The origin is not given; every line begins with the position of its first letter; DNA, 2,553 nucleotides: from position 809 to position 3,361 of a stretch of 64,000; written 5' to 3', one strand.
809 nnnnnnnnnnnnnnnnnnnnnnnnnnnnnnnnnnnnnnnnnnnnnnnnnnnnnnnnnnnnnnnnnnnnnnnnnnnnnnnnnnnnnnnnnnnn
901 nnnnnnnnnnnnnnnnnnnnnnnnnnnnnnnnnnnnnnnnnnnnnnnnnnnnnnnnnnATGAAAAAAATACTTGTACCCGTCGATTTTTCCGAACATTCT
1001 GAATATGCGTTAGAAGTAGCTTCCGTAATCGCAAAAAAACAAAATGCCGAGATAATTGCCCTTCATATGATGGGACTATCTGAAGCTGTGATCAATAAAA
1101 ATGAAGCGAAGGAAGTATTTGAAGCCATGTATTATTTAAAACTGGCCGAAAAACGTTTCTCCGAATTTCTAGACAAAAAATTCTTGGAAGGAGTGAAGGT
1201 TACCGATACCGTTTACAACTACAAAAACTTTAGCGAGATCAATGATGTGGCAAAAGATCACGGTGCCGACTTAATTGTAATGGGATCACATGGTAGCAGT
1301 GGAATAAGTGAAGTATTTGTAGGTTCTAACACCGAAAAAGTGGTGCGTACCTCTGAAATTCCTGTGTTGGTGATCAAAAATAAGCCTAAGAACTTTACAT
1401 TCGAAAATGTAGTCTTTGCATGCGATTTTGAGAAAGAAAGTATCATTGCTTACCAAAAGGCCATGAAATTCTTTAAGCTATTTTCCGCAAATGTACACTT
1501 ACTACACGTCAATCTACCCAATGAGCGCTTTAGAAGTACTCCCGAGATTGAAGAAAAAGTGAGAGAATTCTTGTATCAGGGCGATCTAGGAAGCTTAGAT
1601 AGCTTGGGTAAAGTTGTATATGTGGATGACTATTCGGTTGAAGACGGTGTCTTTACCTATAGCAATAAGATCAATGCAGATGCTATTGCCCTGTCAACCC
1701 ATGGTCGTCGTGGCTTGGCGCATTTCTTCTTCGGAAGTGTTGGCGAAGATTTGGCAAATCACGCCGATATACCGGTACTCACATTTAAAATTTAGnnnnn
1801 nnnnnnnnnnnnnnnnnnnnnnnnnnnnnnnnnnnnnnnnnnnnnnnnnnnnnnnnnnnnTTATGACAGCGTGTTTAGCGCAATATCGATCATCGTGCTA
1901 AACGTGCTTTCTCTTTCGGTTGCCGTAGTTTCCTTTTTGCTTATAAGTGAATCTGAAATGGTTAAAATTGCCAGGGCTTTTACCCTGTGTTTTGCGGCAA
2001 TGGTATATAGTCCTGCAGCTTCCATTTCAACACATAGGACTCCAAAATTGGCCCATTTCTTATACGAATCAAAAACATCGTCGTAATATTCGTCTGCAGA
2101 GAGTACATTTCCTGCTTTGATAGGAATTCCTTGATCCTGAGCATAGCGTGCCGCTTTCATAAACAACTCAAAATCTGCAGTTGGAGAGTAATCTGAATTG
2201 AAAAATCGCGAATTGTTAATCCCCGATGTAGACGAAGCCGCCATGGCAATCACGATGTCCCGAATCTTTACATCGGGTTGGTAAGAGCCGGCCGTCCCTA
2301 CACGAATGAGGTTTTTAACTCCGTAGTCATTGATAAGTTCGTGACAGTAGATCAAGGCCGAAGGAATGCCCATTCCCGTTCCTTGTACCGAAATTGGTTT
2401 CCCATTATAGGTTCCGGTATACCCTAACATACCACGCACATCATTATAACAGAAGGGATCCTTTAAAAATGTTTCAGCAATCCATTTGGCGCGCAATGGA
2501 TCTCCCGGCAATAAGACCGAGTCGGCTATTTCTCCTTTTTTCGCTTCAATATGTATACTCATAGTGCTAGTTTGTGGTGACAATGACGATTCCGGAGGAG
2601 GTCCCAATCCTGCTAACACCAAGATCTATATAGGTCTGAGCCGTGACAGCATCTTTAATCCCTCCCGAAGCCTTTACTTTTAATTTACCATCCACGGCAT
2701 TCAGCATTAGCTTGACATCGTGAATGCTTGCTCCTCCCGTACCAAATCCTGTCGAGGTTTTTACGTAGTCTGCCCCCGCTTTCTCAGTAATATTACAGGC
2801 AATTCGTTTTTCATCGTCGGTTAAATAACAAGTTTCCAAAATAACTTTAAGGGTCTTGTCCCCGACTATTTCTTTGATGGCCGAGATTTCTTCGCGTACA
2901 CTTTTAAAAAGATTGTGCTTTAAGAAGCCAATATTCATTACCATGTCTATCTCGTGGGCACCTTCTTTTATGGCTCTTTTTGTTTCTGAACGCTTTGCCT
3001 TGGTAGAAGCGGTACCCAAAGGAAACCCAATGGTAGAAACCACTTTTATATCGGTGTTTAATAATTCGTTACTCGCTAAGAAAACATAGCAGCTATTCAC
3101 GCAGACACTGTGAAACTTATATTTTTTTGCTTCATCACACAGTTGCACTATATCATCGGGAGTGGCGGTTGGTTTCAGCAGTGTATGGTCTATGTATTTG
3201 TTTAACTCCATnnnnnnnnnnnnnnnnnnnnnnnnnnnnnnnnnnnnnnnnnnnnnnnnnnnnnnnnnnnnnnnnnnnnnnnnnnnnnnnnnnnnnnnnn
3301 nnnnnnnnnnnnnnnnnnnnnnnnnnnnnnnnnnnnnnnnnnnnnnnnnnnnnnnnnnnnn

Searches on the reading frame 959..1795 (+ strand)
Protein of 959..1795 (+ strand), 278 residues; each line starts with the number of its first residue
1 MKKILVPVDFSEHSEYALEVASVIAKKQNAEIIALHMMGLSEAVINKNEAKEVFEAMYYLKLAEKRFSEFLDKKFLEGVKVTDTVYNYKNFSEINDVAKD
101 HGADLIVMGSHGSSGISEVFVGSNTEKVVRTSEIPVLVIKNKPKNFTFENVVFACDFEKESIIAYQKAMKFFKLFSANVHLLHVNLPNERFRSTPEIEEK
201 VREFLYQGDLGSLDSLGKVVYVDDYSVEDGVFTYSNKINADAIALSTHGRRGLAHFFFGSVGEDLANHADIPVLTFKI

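Call 83: search_protein_families(library=pfam, proteins=[window:959-1795:+], max_evalue=0.0001)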
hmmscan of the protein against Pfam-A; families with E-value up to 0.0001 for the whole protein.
window:959-1795:+ (278 aa): 1 family
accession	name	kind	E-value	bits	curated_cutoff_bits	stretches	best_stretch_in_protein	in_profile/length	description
PF00582.32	Usp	-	6.9e-49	166.5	24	2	1-140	1-141/141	Universal stress protein family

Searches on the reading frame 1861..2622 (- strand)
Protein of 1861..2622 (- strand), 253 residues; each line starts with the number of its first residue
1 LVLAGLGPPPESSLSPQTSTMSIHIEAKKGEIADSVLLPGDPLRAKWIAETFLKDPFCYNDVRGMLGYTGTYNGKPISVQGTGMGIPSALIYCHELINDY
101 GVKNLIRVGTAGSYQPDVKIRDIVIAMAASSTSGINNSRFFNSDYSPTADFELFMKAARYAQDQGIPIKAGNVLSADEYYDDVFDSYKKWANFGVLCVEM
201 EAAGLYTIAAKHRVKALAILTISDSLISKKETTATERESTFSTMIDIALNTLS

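Call 83: search_protein_families(library=pfam, proteins=[window:1861-2622:-], max_evalue=0.0001)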
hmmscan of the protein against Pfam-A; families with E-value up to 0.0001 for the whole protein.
window:1861-2622:- (253 aa): 1 family
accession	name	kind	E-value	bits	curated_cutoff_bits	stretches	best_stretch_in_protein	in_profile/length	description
PF01048.26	PNP_UDP_1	-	1.6e-41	142.7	25.1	1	36-237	3-213/233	Phosphorylase superfamily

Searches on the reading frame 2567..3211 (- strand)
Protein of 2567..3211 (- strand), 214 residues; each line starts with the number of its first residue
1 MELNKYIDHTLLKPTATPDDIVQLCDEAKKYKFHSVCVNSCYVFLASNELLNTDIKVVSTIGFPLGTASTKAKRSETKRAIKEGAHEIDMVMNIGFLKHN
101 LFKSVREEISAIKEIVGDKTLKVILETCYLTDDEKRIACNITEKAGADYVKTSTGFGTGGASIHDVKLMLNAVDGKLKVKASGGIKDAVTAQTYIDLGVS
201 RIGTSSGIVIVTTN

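Call 83: search_protein_families(library=pfam, proteins=[window:2567-3211:-], max_evalue=0.0001)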
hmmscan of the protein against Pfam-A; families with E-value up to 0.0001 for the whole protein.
window:2567-3211:- (214 aa): 1 family
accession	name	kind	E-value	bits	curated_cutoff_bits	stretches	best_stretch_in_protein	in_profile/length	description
PF01791.15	DeoC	-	2.1e-13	50.9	23.8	1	6-188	5-201/229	DeoC/LacD family aldolase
